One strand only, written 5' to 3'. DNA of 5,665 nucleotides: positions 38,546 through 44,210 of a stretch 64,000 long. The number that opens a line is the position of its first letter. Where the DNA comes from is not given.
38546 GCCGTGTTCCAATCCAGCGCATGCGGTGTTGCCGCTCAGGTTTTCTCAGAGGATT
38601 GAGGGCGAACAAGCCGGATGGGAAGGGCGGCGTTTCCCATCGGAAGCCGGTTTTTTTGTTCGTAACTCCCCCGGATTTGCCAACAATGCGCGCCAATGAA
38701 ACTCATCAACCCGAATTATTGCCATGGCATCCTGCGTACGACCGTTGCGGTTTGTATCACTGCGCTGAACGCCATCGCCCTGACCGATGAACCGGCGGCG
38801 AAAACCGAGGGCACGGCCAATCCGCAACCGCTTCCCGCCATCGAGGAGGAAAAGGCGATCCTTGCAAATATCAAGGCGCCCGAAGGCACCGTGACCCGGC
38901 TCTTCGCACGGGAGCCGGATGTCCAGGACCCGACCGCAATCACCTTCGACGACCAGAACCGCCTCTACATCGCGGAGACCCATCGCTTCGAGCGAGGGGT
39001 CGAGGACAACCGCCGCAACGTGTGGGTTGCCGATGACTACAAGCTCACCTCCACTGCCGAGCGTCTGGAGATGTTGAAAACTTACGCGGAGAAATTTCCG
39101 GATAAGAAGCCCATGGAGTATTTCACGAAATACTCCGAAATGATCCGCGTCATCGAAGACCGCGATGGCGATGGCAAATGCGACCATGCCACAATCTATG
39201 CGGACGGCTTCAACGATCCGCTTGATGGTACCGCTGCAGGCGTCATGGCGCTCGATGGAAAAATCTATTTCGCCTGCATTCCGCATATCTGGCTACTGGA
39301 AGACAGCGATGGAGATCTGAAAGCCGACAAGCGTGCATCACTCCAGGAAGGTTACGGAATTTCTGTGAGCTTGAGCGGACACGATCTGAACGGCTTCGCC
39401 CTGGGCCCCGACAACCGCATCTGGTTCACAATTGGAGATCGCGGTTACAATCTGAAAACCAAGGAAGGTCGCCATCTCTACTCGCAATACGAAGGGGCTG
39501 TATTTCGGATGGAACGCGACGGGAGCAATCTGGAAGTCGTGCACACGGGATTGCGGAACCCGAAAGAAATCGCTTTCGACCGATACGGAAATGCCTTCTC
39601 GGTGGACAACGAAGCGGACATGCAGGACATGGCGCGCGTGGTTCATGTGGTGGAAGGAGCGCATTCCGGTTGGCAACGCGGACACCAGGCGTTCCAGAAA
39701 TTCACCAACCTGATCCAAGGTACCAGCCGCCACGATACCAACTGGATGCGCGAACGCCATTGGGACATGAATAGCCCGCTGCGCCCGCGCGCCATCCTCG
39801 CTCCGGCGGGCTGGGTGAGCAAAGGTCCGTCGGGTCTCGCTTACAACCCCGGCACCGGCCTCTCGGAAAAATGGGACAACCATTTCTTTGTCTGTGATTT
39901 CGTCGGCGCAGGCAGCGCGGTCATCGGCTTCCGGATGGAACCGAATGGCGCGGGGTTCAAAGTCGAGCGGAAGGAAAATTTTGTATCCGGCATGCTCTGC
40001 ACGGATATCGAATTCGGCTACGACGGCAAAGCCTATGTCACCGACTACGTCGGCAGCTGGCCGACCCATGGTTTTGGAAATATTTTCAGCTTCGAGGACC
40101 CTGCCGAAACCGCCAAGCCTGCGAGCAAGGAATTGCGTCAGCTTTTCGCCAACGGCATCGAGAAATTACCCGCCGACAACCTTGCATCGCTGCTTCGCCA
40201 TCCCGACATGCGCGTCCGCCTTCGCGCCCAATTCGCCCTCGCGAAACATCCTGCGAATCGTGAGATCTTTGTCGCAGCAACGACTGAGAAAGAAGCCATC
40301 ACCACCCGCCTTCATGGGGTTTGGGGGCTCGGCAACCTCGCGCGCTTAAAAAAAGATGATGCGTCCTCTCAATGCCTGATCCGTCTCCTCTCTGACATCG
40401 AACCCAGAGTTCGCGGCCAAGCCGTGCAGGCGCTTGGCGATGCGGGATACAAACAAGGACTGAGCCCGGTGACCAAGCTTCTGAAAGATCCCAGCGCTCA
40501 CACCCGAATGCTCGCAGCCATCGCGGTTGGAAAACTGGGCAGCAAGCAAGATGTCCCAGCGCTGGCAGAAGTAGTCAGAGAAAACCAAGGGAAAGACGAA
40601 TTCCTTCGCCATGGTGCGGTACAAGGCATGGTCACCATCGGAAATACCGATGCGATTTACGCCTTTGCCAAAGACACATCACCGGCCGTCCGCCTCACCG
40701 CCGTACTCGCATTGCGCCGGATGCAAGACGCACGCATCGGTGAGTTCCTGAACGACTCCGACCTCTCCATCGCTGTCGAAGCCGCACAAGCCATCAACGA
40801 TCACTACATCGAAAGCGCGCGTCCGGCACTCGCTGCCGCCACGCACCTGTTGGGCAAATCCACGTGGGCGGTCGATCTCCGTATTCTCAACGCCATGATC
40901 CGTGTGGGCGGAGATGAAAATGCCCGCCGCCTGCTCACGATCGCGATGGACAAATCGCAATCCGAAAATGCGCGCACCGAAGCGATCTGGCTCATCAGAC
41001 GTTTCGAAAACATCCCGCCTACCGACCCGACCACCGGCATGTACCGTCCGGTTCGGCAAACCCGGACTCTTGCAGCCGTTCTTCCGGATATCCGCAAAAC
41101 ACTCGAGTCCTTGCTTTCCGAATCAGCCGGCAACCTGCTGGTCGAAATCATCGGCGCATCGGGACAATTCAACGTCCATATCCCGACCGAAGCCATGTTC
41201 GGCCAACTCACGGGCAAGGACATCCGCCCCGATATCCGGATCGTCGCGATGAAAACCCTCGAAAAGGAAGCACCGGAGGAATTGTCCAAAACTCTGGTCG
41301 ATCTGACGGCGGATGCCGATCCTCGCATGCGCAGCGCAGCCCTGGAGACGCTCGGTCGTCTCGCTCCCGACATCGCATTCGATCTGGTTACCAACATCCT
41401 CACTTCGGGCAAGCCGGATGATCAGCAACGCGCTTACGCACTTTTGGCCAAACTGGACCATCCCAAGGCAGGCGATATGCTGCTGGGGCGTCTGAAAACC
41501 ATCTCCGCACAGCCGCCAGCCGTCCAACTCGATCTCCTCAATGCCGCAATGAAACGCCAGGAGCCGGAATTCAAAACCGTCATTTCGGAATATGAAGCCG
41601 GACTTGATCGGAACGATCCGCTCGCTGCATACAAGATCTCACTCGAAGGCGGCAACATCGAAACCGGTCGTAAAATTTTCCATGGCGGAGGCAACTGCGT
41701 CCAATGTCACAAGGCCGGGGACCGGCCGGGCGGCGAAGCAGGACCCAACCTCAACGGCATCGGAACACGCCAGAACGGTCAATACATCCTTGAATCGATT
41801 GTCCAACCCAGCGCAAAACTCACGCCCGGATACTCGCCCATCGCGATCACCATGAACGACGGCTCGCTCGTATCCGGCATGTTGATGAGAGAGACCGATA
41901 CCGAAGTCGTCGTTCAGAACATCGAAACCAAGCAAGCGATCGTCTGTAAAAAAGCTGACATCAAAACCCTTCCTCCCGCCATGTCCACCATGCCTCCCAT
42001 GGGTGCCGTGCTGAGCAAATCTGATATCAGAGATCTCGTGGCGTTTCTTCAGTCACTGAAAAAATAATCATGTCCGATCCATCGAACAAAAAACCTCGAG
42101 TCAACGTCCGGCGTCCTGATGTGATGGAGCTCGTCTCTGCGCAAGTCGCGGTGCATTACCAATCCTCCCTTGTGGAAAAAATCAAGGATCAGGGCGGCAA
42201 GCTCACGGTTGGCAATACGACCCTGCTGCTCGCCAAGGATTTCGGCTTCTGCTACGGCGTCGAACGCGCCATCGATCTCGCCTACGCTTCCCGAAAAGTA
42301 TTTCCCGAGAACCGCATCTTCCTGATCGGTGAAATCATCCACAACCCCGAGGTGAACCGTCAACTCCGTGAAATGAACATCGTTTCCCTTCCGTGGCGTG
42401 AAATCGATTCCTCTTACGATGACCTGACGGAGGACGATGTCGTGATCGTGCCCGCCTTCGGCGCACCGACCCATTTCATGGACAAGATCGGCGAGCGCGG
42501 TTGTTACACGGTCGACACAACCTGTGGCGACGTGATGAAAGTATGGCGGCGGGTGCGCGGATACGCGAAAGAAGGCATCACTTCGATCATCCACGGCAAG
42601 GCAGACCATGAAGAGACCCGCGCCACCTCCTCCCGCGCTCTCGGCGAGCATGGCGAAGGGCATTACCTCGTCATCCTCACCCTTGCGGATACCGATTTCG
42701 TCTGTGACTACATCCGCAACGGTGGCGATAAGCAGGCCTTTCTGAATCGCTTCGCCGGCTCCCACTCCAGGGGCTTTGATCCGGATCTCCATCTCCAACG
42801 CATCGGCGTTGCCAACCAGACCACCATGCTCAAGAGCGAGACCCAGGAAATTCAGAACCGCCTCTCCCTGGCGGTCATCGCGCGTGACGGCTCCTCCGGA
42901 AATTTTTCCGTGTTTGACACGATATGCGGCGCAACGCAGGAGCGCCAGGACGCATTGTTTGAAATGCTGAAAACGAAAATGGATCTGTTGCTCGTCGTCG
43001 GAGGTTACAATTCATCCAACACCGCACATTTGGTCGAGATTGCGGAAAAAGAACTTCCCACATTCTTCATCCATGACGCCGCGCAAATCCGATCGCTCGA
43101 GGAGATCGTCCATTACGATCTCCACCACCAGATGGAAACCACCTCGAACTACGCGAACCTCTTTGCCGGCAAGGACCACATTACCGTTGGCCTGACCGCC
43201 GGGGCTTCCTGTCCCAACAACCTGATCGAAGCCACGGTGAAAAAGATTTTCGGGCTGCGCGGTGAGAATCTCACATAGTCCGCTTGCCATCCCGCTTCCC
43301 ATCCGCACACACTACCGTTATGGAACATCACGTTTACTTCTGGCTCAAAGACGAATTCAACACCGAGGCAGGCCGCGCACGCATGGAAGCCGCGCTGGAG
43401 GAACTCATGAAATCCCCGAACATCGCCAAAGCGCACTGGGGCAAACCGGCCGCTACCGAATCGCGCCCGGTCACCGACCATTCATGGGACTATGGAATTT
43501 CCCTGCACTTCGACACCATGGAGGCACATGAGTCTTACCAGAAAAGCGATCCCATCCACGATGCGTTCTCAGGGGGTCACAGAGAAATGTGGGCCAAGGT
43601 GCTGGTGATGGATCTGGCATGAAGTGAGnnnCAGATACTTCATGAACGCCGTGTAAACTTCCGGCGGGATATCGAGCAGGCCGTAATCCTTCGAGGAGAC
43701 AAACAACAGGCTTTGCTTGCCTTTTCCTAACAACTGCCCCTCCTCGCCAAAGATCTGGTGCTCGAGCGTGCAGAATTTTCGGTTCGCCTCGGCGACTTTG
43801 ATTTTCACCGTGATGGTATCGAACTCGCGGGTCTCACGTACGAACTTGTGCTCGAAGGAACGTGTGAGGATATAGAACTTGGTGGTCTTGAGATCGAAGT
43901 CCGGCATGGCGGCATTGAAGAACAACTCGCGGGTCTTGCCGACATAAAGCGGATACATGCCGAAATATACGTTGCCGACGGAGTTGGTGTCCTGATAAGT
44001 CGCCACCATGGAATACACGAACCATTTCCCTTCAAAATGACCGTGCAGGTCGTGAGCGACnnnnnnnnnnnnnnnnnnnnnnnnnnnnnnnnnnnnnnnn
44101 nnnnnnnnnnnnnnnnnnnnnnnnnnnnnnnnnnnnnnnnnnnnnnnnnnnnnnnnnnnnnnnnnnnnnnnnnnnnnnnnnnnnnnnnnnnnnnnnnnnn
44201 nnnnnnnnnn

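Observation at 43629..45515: SSS-like transporter fused to an enediyne-type hot-dog thioesterase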

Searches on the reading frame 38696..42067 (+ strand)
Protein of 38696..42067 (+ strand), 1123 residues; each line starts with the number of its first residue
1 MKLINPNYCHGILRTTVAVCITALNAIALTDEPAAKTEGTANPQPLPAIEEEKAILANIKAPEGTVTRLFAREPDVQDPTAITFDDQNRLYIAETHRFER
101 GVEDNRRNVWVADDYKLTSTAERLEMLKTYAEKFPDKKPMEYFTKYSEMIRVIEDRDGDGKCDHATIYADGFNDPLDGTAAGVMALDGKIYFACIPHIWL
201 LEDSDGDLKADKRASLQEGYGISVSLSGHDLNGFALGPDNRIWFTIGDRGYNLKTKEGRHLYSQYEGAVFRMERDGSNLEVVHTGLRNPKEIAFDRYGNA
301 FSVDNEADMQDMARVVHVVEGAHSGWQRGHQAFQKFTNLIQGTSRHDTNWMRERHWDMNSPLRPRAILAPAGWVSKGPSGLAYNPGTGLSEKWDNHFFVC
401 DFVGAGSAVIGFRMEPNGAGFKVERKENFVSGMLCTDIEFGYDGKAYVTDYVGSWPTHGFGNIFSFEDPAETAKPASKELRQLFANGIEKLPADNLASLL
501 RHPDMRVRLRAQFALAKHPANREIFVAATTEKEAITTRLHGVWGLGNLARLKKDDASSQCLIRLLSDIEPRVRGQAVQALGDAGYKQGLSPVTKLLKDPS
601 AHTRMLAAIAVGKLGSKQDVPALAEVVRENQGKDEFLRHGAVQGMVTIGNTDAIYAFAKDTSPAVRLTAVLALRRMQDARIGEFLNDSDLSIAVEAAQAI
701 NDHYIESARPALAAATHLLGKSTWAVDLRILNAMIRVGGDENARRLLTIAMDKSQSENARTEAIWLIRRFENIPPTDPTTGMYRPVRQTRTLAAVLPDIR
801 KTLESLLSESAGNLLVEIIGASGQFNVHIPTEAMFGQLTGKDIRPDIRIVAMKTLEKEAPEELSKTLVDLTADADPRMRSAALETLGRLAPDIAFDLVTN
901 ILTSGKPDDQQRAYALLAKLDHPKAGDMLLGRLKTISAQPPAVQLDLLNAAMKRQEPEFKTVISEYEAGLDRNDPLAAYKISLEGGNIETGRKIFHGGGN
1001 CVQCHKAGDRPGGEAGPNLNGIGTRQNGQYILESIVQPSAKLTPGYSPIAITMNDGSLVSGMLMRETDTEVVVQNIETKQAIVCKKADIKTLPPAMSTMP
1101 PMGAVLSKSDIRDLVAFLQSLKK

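Call 12: search_protein_families(library=pfam, proteins=[window:38696-42067:+], max_evalue=0.001)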
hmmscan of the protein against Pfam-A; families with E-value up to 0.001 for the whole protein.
window:38696-42067:+ (1123 aa): 7 families
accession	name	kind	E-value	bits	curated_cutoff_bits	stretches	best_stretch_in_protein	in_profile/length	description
PF23500.1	DUF7133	-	8.5e-38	131.1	27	1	55-451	5-347/385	Domain of unknown function (DUF7133)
PF13646.12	HEAT_2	-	4.5e-28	97.8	27.7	2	563-643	6-85/88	HEAT repeats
PF02985.28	HEAT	-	1.1e-14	53.6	23.5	0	866-891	4-29/31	HEAT repeat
PF00034.26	Cytochrom_C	-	4.5e-08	34.7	21.3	1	989-1047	2-58/90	Cytochrome c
PF13513.12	HEAT_EZ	-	2.7e-07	31.4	27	0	538-581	4-53/55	HEAT-like repeat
PF13442.11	Cytochrome_CBB3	-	1e-05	26.2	27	0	987-1035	2-41/68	Cytochrome C oxidase, cbb3-type, subunit III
PF12717.13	Cnd1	-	0.00039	20.9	26.4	0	589-618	23-51/162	non-SMC mitotic condensation complex subunit 1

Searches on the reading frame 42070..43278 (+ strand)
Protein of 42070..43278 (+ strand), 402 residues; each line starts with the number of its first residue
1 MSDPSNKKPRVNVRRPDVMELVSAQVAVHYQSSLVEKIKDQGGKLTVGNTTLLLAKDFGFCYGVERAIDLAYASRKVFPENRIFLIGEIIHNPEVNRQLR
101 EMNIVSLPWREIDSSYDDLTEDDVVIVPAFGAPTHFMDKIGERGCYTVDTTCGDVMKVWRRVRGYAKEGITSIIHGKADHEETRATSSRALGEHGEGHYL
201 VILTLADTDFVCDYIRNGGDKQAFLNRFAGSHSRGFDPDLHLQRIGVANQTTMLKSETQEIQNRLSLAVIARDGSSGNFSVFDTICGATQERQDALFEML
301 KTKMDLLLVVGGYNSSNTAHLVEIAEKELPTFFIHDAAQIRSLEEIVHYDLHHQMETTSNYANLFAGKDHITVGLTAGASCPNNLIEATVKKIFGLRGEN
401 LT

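Call 12: search_protein_families(library=pfam, proteins=[window:42070-43278:+], max_evalue=0.001)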
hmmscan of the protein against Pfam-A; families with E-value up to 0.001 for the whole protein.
window:42070-43278:+ (402 aa): 1 family
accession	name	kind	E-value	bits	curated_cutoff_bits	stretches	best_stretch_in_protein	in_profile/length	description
PF02401.23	LYTB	-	7.5e-67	225.9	24.5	1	53-393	2-266/267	LytB protein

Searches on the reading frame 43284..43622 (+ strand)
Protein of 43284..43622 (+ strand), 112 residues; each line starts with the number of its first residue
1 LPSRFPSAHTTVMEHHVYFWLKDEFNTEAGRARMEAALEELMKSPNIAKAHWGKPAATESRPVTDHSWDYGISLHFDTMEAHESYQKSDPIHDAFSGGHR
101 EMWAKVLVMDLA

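Call 12: search_protein_families(library=pfam, proteins=[window:43284-43622:+], max_evalue=0.001)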
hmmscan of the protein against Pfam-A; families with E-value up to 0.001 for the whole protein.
window:43284-43622:+ (112 aa): 1 family
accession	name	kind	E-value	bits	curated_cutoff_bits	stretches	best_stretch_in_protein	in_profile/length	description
PF07876.18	Dabb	-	3.1e-12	47.4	25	1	14-111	2-94/96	Stress responsive A/B Barrel Domain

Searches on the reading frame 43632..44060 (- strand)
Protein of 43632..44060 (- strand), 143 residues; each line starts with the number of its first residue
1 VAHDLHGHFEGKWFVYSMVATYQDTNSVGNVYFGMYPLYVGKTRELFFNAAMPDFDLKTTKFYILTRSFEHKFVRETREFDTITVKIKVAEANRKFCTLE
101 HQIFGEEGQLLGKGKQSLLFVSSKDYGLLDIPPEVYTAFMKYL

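Call 7: search_solved_structures(query=window:43632-44060:-, max_evalue=1, show_alignments=3)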
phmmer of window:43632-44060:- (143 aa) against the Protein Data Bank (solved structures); distinct sequences matched with E-value up to 1: 12.
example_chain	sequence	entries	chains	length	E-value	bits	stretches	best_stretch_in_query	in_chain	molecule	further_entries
2w3x_A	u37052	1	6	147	2.8e-08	37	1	12-119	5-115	CALE7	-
5vpj_A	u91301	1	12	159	2.9e-08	37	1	13-142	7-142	Thioesterase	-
9ccr_A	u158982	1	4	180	2e-07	34.3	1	12-142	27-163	Thioesterase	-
4i4j_A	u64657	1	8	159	4e-07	33.3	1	18-120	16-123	ACP-polyene thioesterase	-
2xem_A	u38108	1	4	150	9.4e-07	32.1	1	6-142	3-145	DYNE7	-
2xfl_A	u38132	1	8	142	8.4e-06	29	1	14-142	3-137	DYNE7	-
6fwv_A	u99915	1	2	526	0.01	19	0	50-117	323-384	Collagen Adhesion protein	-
2pzh_A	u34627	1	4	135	0.042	17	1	21-129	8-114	Hypothetical protein HP_0496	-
4ffl_A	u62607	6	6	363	0.075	16.2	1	92-130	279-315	PylC | Putative uncharacterized protein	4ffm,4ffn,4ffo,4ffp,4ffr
6fdg_A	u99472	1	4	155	0.26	14.5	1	17-124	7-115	4-hydroxybenzoyl-CoA thioesterase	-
1z54_A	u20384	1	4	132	0.27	14.4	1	20-138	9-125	probable thioesterase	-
5v10_A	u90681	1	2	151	0.38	13.9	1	9-116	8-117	Uncharacterized protein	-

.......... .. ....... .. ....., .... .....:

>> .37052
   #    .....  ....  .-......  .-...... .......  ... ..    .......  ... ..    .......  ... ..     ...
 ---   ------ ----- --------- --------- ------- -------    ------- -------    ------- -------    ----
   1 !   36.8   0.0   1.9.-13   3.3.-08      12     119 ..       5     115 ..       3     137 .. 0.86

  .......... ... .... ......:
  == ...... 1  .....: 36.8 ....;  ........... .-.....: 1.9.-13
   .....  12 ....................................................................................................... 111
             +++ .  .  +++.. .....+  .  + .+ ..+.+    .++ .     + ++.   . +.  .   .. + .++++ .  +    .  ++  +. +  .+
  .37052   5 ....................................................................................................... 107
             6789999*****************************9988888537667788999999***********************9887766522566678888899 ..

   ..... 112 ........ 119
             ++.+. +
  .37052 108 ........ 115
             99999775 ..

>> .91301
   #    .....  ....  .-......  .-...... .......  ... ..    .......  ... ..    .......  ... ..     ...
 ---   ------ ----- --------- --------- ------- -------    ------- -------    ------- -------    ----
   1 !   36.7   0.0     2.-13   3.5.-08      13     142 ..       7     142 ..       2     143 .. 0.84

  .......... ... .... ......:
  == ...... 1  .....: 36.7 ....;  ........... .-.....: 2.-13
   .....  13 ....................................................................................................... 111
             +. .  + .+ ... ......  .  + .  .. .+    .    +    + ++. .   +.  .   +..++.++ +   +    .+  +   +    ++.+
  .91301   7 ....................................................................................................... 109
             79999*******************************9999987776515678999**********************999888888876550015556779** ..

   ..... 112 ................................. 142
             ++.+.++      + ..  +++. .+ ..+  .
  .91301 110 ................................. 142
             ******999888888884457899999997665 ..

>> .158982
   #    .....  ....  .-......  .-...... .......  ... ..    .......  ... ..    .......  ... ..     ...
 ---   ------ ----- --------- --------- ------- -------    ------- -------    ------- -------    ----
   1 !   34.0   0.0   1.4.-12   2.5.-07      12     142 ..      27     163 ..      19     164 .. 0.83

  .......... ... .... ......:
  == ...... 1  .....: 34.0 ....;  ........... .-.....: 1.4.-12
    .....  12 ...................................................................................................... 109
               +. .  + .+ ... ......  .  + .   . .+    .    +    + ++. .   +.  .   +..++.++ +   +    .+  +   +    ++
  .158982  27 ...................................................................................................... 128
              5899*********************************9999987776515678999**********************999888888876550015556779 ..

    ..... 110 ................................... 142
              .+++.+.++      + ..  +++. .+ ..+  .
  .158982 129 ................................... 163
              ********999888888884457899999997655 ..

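Call 44: find_homologous_proteins(query=window:43632-44060:-, max_evalue=0.001)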
Query window:43632-44060:- (143 aa): 128 proteins with E <= 0.001 among 132 candidates; the best 120 are listed.
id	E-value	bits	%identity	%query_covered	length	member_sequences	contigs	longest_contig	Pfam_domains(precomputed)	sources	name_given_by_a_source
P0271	4.4e-89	314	98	99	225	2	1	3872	PF13279.13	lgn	-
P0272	1.6e-86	305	96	99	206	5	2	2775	PF13279.13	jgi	jgi:acyl-CoA thioesterase FadM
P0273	2.8e-84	298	94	98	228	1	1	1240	PF13279.13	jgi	jgi:acyl-CoA thioesterase FadM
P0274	3.1e-83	295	98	94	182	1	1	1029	PF13279.13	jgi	jgi:acyl-CoA thioesterase FadM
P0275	4.6e-79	281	87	98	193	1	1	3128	PF13279.13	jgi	-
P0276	5.2e-78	278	88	98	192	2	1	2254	PF13279.13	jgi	jgi:acyl-CoA thioesterase FadM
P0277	5.7e-77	274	85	99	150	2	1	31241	PF13279.13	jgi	jgi:acyl-CoA thioesterase FadM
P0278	9.5e-77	274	85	99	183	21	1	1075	PF13279.13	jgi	jgi:acyl-CoA thioesterase FadM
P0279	2.1e-76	272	85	99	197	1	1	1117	PF13279.13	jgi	jgi:acyl-CoA thioesterase FadM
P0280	2.7e-76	272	85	99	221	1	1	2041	PF13279.13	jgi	jgi:acyl-CoA thioesterase FadM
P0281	5.7e-76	271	85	99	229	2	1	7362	PF13279.13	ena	-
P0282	2.7e-75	269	84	97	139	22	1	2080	PF13279.13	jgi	jgi:acyl-CoA thioesterase FadM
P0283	2.9e-75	269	83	99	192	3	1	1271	PF13279.13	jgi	-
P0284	5.2e-75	268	83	99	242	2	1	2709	PF13279.13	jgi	jgi:acyl-CoA thioesterase FadM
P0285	6.1e-75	268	95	88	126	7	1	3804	PF13279.13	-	-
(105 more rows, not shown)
